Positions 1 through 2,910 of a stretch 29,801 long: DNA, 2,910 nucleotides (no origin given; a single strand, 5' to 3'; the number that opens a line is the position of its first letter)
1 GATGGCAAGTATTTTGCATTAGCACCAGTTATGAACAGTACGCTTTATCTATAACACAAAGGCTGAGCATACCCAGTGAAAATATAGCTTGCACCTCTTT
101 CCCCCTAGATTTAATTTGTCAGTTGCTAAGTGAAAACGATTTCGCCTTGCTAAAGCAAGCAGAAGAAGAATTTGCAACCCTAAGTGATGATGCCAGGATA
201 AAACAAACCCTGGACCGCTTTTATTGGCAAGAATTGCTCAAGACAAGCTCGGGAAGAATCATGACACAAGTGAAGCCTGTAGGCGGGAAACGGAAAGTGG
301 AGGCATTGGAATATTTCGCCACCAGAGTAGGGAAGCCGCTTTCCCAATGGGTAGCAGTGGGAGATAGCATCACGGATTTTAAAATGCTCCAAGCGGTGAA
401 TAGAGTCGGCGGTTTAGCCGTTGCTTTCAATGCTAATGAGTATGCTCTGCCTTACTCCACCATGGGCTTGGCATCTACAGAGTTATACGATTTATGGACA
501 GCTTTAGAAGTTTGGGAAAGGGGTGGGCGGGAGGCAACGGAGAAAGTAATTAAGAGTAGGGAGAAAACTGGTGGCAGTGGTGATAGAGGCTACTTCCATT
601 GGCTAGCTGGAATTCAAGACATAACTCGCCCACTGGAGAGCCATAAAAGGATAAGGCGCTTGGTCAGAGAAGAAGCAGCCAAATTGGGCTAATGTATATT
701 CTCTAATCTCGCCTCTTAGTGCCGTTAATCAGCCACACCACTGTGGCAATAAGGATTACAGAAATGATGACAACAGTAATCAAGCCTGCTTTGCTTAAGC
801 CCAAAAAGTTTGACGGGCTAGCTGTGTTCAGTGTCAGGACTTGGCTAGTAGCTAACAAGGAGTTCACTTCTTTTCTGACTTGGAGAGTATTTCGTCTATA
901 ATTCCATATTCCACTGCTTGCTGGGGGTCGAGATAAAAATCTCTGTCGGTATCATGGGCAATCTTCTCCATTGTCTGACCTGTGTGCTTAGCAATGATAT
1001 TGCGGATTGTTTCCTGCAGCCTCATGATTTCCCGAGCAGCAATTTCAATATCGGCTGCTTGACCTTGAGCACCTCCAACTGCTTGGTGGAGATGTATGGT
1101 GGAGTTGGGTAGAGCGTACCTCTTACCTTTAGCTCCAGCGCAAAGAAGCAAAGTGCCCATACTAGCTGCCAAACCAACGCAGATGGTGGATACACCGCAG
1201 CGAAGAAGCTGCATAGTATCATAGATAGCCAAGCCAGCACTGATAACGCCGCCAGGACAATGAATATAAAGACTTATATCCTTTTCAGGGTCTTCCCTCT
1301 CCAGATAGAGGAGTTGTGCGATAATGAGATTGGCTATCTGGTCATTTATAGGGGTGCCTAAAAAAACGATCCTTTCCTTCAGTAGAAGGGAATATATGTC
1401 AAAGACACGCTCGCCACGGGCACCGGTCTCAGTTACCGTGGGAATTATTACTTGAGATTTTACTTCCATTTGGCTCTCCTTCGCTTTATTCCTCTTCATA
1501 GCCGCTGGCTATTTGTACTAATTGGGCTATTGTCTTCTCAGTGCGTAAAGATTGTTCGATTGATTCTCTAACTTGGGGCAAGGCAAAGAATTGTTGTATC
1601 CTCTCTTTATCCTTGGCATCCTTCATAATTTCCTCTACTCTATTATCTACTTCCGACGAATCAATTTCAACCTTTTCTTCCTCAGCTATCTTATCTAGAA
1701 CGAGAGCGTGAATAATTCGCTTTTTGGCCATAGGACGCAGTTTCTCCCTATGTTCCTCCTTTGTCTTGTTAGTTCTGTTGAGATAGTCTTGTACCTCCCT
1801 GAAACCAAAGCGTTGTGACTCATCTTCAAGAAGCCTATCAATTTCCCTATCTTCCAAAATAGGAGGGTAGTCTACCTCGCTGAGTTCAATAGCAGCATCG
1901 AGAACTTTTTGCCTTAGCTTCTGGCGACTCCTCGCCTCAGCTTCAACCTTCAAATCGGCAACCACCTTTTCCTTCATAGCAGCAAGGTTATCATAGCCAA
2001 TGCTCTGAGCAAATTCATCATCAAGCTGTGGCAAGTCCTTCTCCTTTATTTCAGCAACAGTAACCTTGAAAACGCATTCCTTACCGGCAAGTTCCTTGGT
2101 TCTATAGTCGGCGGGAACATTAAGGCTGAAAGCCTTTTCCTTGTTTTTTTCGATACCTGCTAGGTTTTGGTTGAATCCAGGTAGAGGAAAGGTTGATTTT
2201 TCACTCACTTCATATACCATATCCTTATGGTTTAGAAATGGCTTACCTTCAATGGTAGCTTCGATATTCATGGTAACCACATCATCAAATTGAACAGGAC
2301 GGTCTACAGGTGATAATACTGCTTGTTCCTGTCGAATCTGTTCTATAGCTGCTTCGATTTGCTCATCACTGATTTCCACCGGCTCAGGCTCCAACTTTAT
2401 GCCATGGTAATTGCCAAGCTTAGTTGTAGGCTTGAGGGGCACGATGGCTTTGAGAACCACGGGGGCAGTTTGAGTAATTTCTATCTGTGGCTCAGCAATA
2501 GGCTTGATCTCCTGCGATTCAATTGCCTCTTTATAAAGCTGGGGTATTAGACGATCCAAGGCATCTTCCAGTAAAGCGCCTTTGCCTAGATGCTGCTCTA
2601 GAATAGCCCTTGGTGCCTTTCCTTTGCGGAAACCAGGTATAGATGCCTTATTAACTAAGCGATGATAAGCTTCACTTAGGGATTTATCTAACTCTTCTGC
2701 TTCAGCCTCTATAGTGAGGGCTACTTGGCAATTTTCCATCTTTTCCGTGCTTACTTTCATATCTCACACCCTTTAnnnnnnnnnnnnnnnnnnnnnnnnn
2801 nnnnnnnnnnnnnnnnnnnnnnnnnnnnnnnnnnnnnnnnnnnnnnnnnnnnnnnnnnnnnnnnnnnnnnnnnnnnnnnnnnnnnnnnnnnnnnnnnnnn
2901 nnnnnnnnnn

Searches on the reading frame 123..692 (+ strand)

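Call 49: search_protein_families(library=pfam, proteins=[window:123-692:+], max_evalue=0.001)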
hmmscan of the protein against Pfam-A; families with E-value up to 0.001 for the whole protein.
window:123-692:+ (189 aa): 1 family
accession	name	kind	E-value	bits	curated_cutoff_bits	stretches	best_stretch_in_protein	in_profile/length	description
PF08282.18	Hydrolase_3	-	4.9e-05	23.6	20.9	1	23-94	154-224/255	haloacid dehalogenase-like hydrolase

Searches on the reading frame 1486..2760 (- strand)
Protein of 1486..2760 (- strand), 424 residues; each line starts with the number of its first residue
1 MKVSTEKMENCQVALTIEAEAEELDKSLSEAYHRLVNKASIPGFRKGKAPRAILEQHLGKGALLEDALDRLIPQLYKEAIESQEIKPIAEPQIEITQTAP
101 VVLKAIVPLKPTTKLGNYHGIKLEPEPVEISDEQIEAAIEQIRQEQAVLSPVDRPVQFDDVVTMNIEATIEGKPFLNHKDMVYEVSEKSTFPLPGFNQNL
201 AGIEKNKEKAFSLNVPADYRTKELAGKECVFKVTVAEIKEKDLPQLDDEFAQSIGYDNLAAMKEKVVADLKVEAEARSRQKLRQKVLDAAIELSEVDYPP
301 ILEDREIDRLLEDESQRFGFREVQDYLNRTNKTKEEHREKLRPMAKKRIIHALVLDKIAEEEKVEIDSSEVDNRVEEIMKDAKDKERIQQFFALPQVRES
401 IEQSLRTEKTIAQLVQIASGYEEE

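Call 49: search_protein_families(library=pfam, proteins=[window:1486-2760:-], max_evalue=0.001)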
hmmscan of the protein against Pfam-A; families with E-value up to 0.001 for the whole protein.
window:1486-2760:- (424 aa): 3 families
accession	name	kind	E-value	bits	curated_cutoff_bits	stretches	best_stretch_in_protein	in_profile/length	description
PF05697.18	Trigger_N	-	6.2e-41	140.5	22.2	1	1-142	1-144/144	Bacterial trigger factor protein (TF)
PF05698.19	Trigger_C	-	1.1e-21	78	22.7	1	259-415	2-161/162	Bacterial trigger factor protein (TF) C-terminus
PF00254.34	FKBP_C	-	0.00044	21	21.1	1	156-235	5-93/94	FKBP-type peptidyl-prolyl cis-trans isomerase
